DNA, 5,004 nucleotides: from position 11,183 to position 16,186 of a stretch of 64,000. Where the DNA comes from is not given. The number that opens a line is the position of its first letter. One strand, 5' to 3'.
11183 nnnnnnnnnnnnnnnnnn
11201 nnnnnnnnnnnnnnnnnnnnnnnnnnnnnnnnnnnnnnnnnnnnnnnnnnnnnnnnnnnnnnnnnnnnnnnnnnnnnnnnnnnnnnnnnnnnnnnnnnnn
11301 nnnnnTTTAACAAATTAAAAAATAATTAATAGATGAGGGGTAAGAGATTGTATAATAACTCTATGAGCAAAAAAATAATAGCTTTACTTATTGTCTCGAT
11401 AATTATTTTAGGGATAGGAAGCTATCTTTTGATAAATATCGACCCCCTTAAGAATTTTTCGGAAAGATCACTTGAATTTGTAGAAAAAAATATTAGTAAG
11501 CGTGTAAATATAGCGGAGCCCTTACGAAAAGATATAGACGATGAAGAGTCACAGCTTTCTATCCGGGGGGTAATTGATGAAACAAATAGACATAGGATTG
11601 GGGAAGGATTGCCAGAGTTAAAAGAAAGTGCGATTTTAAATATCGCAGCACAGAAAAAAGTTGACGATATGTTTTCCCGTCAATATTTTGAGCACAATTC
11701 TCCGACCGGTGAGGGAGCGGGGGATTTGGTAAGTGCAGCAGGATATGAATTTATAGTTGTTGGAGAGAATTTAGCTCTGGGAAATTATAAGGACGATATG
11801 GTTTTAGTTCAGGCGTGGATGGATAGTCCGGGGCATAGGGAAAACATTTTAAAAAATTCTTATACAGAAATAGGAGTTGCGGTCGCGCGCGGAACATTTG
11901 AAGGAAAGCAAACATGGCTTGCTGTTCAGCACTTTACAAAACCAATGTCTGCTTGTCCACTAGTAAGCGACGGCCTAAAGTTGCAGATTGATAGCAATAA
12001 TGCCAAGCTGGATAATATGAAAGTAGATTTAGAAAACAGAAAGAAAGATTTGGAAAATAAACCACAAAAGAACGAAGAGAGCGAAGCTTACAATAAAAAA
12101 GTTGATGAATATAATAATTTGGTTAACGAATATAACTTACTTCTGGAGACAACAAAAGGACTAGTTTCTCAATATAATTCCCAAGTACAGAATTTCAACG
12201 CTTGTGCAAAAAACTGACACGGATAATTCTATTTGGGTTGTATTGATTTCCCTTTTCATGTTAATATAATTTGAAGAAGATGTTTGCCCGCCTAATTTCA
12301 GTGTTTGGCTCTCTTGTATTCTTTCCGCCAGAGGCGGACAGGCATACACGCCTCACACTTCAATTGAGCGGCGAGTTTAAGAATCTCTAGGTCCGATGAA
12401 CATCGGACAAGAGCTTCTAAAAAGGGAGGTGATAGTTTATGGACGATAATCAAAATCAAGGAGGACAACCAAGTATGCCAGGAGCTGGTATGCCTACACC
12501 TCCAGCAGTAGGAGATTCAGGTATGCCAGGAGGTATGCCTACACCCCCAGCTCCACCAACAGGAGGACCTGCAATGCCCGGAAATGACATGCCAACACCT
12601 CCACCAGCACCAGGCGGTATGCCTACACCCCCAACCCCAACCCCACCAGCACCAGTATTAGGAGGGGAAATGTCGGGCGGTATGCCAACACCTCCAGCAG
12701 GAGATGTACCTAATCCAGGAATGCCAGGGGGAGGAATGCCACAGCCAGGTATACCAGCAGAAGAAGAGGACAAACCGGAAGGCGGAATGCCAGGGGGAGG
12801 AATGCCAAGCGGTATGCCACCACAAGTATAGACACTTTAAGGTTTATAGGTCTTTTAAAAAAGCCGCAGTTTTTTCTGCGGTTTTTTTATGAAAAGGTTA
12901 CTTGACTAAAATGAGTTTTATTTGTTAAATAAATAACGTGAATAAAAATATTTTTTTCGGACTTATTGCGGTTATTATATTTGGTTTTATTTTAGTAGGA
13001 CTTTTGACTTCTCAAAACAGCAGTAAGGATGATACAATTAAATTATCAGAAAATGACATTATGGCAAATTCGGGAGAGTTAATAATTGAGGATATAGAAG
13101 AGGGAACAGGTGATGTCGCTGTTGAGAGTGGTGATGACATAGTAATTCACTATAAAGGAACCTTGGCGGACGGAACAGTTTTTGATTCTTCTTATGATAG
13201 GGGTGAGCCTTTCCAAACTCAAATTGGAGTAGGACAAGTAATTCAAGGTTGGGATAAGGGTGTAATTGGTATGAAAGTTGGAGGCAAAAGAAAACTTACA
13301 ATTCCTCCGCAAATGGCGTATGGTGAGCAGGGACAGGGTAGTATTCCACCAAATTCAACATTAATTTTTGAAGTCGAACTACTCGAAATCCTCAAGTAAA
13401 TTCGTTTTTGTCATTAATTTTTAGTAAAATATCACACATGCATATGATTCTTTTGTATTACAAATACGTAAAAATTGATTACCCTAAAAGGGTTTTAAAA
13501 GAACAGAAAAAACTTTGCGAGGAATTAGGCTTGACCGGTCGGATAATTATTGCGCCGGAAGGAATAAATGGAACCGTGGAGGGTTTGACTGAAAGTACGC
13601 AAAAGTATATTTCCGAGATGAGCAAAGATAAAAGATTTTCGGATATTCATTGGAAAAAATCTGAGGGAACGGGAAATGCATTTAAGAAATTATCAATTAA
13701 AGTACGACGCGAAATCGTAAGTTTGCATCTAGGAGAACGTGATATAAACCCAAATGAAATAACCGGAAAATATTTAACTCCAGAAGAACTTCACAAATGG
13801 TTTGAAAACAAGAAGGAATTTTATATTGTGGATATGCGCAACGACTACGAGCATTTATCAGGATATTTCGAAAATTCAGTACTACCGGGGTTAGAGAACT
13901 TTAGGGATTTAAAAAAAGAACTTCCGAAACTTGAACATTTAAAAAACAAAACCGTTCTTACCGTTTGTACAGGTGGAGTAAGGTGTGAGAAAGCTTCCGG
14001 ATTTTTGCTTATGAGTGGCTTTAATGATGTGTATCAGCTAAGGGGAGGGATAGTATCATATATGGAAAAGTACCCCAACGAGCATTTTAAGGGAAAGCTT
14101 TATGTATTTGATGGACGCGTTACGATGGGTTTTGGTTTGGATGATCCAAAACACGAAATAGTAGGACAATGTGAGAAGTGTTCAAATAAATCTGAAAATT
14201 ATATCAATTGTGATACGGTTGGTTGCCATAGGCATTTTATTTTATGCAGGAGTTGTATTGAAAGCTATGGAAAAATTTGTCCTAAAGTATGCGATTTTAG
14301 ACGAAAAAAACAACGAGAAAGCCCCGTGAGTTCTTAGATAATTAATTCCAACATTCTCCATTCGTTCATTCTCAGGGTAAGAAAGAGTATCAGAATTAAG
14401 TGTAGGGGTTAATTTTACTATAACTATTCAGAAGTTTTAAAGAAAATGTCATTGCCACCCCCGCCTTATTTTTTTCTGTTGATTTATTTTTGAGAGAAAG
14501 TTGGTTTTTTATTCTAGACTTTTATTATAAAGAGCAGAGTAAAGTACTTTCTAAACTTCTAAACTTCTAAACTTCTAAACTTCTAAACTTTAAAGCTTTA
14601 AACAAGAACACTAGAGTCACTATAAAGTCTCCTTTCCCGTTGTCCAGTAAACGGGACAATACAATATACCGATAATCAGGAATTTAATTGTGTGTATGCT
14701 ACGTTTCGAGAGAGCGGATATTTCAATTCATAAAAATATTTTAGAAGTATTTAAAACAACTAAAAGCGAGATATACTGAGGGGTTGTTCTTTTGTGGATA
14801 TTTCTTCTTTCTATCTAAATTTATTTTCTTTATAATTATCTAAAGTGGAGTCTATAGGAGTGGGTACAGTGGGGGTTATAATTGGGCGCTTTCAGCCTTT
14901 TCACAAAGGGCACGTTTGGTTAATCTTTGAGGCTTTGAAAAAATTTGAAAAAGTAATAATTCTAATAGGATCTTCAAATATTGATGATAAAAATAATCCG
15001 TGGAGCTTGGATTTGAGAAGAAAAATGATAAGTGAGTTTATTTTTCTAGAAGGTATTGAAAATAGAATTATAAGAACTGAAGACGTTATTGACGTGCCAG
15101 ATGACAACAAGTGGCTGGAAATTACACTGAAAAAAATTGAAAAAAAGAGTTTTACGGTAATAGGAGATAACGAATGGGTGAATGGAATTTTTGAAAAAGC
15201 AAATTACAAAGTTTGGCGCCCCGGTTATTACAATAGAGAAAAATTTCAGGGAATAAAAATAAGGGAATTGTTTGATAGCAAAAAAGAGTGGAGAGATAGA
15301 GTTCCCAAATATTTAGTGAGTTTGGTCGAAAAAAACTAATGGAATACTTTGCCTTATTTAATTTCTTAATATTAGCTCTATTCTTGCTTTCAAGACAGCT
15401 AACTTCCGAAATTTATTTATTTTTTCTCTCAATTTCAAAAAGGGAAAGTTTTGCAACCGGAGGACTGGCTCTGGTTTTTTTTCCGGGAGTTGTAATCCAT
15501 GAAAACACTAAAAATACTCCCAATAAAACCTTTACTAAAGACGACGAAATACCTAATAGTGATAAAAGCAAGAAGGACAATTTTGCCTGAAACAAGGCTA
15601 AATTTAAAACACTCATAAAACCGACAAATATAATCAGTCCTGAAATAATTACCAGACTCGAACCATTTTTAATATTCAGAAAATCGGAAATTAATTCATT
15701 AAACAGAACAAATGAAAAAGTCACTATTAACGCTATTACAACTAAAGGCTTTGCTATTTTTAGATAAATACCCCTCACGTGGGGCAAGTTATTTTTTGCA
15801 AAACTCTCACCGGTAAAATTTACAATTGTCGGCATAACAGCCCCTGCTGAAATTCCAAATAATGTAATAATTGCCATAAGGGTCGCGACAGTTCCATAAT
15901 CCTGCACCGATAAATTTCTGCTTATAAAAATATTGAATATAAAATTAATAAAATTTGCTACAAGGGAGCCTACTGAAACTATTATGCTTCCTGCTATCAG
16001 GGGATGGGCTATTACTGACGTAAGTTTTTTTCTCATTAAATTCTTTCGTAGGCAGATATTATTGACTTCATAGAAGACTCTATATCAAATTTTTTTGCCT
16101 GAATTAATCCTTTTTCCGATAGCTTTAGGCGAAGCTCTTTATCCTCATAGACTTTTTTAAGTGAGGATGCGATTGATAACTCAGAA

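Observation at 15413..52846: A ~37-kb single-strand glycosylation super-locus with 15 polytopic (mostly GT-C-like) membrane proteins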

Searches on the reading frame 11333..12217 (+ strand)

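Call 10: search_protein_families(library=pfam, proteins=[window:11333-12217:+], max_evalue=0.001)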
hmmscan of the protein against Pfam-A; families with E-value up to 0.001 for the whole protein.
window:11333-12217:+ (294 aa): 1 family
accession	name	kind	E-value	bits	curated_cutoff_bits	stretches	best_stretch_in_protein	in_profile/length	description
PF00188.32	CAP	-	1.1e-16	62.2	21.1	1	82-198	2-114/117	Cysteine-rich secretory protein family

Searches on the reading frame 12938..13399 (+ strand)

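Call 11: search_protein_families(library=pfam, proteins=[window:12938-13399:+], max_evalue=0.001)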
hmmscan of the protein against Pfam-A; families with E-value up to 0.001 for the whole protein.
window:12938-13399:+ (153 aa): 1 family
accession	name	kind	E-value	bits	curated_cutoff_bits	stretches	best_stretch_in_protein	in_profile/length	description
PF00254.34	FKBP_C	-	1.7e-38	131.2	21.1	1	60-149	3-94/94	FKBP-type peptidyl-prolyl cis-trans isomerase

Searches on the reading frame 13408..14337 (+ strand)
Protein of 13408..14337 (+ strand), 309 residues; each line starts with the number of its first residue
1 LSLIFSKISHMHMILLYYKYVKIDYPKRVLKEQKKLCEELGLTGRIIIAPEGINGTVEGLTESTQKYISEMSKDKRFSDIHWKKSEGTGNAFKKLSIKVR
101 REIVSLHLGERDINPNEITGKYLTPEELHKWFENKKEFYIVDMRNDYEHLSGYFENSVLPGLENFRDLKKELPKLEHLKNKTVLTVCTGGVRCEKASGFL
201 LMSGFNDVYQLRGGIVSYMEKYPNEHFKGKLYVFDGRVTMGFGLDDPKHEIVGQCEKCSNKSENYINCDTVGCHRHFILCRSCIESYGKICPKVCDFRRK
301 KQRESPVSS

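Call 10: search_protein_families(library=pfam, proteins=[window:13408-14337:+], max_evalue=0.001)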
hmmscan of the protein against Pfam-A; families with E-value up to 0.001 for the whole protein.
window:13408-14337:+ (309 aa): 3 families
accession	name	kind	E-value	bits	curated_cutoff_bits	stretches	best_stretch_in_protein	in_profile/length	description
PF17773.7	UPF0176_N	-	3.3e-26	91.9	26.2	1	14-103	3-92/92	UPF0176 acylphosphatase like domain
PF12368.13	Rhodanese_C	-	8.8e-17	61.6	26.9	1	228-295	1-65/66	Rhodanase C-terminal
PF00581.25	Rhodanese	-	6.9e-11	42.9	22.2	1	124-220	1-101/102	Rhodanese-like domain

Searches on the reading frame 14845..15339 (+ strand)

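Call 10: search_protein_families(library=pfam, proteins=[window:14845-15339:+], max_evalue=0.001)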
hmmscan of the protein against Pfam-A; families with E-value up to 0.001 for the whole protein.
window:14845-15339:+ (164 aa): 1 family
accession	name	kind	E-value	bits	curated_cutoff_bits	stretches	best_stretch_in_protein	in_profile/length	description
PF01467.32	CTP_transf_like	-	1.9e-11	44.7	21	1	12-108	2-88/133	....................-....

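Call 51: search_protein_families(library=ncbifam, proteins=[window:14845-15339:+], max_evalue=0.001)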
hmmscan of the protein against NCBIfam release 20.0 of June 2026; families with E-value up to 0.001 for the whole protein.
window:14845-15339:+ (164 aa): 16 families
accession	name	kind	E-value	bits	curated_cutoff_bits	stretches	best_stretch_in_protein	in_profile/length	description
NF002243.0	PRK01153.1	subfamily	6.1e-27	94.3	127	1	10-162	3-155/175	nicotinamide-nucleotide adenylyltransferase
TIGR01527.1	arch_NMN_Atrans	equivalog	6.3e-22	77.9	181.2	1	10-161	2-153/167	nicotinamide-nucleotide adenylyltransferase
NF003786.0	PRK05379.1-2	equivalog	3.2e-16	59.5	397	1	11-98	18-105/354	bifunctional nicotinamide-nucleotide adenylyltransferase/Nudix hydroxylase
NF003785.0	PRK05379.1-1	equivalog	6.8e-16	58.4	418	1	9-100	4-97/347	bifunctional nicotinamide-nucleotide adenylyltransferase/Nudix hydroxylase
NF003791.0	PRK05379.2-3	equivalog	1.1e-13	51.1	409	1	9-110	7-104/340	bifunctional nicotinamide-nucleotide adenylyltransferase/Nudix hydroxylase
TIGR00125.1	cyt_tran_rel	domain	1.2e-12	47.8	27.7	1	9-65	1-59/65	adenylyltransferase/cytidyltransferase family protein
NF003789.0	PRK05379.2-1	equivalog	7.4e-12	44.9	355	1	9-91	9-92/312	bifunctional nicotinamide mononucleotide adenylyltransferase/ADP-ribose pyrophosphatase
NF010365.0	PRK13793.1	equivalog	7.8e-12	45.2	198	1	11-94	8-90/196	nicotinate-nicotinamide nucleotide adenylyltransferase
NF003790.0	PRK05379.2-2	equivalog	2.8e-11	43.1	403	1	8-92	20-106/354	bifunctional nicotinamide mononucleotide adenylyltransferase/ADP-ribose pyrophosphatase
NF003787.0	PRK05379.1-4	equivalog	2e-10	40.2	449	1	11-91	13-93/346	bifunctional nicotinamide-nucleotide adenylyltransferase/Nudix hydroxylase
NF003788.0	PRK05379.1-5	equivalog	4e-10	39.5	354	1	11-65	9-64/351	bifunctional nicotinamide-nucleotide adenylyltransferase/Nudix hydroxylase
TIGR01510.1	coaD_prev_kdtB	equivalog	1.7e-07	31.4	103.3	1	10-66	2-56/155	pantetheine-phosphate adenylyltransferase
TIGR01526.1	nadR_NMN_Atrans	equivalog_domain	1.7e-07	30.8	341.15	1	8-90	2-87/325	nicotinamide-nucleotide adenylyltransferase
NF005988.0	PRK08099.1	equivalog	1.6e-06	27.5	201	1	8-50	65-107/411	multifunctional transcriptional regulator/nicotinamide-nucleotide adenylyltransferase/ribosylnicotinamide kinase NadR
NF045965.1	RibF_rel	equivalog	0.0004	19.9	200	1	11-108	16-119/279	FAD synthase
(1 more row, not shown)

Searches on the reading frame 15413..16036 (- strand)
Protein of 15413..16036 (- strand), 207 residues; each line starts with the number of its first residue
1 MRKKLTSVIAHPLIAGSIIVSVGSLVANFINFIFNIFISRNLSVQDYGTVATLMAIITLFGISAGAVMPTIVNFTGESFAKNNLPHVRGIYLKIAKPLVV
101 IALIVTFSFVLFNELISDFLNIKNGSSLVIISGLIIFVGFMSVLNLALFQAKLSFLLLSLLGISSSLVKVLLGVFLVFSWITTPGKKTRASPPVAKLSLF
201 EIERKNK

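Call 3: search_protein_families(library=pfam, proteins=[window:15413-16036:-], max_evalue=0.01)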
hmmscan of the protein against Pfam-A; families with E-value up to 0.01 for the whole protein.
window:15413-16036:- (207 aa): 2 families
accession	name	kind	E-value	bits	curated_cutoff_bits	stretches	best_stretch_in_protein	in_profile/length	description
PF01943.22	Polysacc_synt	-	0.00013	21.9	28.2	1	14-180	2-163/274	Polysaccharide biosynthesis protein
PF13440.11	Polysacc_synt_3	-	0.00093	19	23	1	39-179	3-135/293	Polysaccharide biosynthesis protein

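Call 51: search_protein_families(library=ncbifam, proteins=[window:15413-16036:-], max_evalue=0.001)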
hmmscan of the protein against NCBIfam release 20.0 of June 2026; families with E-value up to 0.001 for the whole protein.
window:15413-16036:- (207 aa): 0 families

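Call 76: find_homologous_proteins(query=window:15413-16036:-, max_evalue=0.001)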
Query window:15413-16036:- (207 aa): 3 proteins with E <= 0.001 among 1218 candidates.
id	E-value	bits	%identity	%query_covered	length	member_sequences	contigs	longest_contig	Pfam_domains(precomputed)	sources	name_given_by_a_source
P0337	7.9e-118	409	100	100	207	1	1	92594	-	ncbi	-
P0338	6.7e-54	201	61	85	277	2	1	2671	PF01943.23,PF13440.12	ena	-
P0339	2.3e-15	75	40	65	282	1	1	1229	PF01943.23,PF13440.12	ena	-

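Call 78: find_encoding_contigs(protein=P0337, flank=10000, max_places=3)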
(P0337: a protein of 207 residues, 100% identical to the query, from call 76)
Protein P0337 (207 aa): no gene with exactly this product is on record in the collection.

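Call 81: find_encoding_contigs(protein=P0338, flank=5000, max_places=2)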
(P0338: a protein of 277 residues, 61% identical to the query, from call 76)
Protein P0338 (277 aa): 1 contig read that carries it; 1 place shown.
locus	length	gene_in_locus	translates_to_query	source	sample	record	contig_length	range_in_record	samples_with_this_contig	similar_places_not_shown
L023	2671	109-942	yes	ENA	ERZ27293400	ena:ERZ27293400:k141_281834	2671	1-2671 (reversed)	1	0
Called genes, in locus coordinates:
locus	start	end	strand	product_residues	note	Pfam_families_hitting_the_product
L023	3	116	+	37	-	?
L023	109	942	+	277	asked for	PF01943:Polysacc_synt, PF13440:Polysacc_synt_3 (weak)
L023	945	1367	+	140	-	-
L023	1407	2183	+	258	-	PF00535:Glycos_transf_2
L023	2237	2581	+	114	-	PF05635:23S_rRNA_IVP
